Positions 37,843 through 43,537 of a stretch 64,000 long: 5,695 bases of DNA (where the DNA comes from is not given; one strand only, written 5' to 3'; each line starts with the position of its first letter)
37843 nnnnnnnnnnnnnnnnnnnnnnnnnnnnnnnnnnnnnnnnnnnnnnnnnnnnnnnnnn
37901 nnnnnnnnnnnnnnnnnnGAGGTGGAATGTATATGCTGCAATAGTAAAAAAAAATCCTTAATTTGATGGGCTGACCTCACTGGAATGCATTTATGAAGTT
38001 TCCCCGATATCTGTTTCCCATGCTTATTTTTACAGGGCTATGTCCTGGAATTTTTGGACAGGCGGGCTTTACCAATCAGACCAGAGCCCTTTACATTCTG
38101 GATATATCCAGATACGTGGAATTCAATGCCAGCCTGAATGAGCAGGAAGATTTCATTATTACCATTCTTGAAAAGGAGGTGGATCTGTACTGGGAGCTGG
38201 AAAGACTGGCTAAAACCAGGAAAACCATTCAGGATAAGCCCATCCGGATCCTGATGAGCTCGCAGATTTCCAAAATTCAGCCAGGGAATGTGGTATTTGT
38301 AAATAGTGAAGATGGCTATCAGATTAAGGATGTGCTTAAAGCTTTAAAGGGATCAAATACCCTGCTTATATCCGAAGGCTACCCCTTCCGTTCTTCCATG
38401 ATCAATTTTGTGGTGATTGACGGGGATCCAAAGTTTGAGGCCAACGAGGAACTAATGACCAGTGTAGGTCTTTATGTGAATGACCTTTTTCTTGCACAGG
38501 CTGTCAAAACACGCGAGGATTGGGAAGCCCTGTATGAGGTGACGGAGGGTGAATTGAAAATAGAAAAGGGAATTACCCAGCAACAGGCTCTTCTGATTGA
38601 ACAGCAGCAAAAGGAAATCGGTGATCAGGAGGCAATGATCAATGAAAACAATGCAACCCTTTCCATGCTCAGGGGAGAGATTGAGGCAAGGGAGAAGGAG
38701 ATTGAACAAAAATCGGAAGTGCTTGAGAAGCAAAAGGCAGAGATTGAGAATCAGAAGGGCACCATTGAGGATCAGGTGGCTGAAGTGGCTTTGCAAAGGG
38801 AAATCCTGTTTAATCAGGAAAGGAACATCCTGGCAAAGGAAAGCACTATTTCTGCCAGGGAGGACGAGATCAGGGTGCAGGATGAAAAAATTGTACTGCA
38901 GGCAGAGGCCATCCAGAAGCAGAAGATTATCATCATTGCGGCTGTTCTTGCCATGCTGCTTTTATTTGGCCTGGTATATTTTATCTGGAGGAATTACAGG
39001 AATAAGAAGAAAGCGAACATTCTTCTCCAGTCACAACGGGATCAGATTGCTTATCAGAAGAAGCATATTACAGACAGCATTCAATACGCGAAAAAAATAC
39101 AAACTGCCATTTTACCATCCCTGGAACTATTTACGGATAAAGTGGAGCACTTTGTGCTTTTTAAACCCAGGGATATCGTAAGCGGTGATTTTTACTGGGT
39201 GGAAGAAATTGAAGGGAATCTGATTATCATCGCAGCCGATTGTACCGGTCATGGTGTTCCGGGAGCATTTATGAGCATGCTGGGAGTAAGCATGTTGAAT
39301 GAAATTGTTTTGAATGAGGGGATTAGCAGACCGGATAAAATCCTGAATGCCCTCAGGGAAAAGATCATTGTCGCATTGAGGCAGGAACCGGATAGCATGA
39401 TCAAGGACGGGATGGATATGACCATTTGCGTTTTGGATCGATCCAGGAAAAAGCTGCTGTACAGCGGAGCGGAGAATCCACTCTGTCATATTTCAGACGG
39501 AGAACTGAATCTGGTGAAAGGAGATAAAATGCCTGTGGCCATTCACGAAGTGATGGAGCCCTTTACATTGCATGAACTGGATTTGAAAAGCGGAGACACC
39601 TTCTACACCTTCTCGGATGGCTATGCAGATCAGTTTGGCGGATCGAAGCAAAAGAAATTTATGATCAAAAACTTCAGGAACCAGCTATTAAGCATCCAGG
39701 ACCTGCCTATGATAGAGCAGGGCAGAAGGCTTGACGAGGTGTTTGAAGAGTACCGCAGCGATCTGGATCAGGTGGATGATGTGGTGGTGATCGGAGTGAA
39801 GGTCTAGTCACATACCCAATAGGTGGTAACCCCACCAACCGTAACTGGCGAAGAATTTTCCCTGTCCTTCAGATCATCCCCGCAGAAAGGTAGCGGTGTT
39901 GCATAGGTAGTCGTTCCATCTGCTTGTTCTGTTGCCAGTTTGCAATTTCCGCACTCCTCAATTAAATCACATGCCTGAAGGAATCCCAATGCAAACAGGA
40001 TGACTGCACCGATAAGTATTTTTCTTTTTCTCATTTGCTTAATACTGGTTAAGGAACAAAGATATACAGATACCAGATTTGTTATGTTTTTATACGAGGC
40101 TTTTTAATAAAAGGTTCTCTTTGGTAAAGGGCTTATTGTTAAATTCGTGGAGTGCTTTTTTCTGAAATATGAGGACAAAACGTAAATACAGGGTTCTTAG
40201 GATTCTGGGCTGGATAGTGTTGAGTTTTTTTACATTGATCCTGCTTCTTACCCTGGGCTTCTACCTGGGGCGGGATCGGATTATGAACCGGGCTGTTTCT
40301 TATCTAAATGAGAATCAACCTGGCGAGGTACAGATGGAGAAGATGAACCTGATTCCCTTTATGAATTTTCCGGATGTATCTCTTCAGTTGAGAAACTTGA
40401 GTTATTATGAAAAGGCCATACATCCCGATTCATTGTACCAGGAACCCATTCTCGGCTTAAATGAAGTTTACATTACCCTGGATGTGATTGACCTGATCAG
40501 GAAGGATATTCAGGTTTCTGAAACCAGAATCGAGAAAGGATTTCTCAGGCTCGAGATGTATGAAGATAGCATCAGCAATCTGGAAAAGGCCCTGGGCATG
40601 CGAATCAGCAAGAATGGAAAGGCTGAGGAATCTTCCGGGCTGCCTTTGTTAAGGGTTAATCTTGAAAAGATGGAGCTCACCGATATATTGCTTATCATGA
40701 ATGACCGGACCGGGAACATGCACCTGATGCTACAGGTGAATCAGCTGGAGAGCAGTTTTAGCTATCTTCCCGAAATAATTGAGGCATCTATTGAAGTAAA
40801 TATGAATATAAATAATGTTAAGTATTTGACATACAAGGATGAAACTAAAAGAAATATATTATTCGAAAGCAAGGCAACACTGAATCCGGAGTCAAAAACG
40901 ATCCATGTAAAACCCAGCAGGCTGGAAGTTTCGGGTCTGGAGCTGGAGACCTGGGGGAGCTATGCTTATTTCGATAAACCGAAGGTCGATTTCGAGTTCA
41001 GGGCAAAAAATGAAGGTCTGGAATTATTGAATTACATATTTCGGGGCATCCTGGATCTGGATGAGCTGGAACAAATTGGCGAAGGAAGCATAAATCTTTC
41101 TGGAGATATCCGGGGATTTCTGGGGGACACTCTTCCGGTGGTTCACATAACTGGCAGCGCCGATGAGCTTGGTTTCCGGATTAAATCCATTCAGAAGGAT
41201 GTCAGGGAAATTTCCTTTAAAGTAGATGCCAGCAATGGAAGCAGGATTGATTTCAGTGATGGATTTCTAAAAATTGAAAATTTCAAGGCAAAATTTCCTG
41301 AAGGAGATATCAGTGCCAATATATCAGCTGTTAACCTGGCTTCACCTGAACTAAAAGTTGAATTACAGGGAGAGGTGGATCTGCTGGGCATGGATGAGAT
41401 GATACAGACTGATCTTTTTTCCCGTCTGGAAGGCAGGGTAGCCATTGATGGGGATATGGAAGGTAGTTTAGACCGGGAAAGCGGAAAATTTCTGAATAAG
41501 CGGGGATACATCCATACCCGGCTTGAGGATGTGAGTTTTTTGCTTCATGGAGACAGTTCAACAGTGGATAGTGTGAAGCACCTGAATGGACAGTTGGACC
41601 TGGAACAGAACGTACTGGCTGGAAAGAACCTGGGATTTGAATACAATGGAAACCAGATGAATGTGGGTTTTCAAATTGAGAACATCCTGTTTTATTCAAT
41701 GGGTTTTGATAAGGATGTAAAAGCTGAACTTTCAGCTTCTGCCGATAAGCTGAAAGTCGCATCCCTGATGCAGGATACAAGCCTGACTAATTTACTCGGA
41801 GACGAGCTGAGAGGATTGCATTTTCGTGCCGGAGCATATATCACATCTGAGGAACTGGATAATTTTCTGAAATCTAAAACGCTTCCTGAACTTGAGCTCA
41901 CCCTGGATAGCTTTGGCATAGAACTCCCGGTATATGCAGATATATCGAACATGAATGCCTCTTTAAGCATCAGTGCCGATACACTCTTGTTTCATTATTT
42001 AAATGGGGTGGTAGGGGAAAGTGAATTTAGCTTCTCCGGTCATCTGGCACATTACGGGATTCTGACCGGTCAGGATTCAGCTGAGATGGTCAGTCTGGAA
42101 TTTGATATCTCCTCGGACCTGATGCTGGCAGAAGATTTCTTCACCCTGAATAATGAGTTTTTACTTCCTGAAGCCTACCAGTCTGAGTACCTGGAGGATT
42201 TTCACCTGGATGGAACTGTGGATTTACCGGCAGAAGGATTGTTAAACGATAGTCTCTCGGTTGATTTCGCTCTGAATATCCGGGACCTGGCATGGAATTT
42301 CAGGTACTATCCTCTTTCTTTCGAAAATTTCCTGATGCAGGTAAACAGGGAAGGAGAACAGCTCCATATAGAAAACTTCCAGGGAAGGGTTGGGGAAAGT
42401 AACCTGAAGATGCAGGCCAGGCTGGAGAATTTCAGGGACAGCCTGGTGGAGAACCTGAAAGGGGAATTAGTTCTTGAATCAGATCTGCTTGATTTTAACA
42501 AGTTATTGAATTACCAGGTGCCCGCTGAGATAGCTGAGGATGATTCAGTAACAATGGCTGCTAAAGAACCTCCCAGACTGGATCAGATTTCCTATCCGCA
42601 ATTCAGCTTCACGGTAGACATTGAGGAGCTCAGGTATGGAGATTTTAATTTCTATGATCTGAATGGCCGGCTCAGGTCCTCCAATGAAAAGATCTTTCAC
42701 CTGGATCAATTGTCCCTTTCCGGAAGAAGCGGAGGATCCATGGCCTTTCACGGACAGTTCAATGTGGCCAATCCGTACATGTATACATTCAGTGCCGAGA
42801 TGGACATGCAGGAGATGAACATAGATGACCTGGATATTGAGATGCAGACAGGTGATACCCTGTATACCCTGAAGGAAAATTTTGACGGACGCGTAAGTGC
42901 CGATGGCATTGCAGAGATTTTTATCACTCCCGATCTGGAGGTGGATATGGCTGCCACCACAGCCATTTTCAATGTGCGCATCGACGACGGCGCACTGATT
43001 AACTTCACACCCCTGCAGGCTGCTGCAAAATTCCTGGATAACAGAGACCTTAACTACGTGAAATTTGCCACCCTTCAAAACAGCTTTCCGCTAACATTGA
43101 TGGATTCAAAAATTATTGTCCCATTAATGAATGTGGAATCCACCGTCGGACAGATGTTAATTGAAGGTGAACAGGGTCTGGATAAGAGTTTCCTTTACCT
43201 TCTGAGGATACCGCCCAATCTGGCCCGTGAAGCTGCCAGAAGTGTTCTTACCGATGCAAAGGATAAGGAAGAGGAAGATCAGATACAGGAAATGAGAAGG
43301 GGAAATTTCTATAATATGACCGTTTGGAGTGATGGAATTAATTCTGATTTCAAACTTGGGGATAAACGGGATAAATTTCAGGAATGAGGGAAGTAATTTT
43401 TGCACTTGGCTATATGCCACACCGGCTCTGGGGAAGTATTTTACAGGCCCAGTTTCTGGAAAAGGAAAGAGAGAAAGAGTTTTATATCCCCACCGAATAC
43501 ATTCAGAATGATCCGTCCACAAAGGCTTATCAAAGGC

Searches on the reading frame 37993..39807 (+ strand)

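Call 67: search_protein_families(library=pfam, proteins=[window:37993-39807:+], max_evalue=0.001)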
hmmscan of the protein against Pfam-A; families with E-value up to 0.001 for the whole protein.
window:37993-39807:+ (604 aa): 2 families
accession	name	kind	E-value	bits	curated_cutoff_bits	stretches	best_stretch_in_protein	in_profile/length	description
PF07228.17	SpoIIE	-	8.5e-18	65.4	25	1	407-603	2-190/192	Stage II sporulation protein E (SpoIIE)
PF13689.11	DUF4154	-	9.5e-15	55.4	24.9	1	29-163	2-135/143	YfiR/HmsC-like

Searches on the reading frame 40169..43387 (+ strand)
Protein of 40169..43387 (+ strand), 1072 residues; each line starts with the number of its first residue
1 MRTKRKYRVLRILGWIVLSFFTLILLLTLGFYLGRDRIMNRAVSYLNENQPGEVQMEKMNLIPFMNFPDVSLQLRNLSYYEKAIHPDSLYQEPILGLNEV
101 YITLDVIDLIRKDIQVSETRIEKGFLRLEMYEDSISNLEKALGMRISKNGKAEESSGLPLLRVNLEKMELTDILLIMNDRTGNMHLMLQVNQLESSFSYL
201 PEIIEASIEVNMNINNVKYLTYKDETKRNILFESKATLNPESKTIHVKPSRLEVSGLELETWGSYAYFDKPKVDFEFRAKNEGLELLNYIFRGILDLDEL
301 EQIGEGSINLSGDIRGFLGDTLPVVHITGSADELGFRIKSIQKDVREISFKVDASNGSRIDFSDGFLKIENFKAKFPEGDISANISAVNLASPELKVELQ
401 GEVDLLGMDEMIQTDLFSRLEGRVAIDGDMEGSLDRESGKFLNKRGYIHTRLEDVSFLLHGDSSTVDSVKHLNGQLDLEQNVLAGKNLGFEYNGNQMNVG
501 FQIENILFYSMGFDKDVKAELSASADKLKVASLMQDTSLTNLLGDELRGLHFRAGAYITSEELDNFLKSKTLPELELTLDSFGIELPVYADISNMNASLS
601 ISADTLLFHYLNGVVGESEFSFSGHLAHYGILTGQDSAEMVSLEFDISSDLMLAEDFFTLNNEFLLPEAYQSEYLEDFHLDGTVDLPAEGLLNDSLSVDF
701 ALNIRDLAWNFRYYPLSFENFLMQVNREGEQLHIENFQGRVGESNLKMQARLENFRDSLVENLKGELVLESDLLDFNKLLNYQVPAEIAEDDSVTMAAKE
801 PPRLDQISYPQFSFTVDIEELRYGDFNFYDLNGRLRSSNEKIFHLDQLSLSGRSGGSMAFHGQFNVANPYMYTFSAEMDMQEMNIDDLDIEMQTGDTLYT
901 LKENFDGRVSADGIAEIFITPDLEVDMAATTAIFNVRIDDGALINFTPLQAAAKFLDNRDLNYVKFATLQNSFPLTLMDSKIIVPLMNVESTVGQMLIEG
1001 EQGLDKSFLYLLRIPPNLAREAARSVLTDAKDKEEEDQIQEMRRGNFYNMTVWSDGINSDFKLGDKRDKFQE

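Call 67: search_protein_families(library=pfam, proteins=[window:40169-43387:+], max_evalue=0.001)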
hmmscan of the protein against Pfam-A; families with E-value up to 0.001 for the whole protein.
window:40169-43387:+ (1072 aa): 2 families
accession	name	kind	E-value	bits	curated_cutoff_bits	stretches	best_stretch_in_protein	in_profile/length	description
PF05359.17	DUF748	-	1.5e-09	36.9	50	1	4-267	9-236/1037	Domain of Unknown Function (DUF748)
PF13116.12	YhdP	-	1.6e-06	26.7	46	0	350-443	676-764/1224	YhdP protein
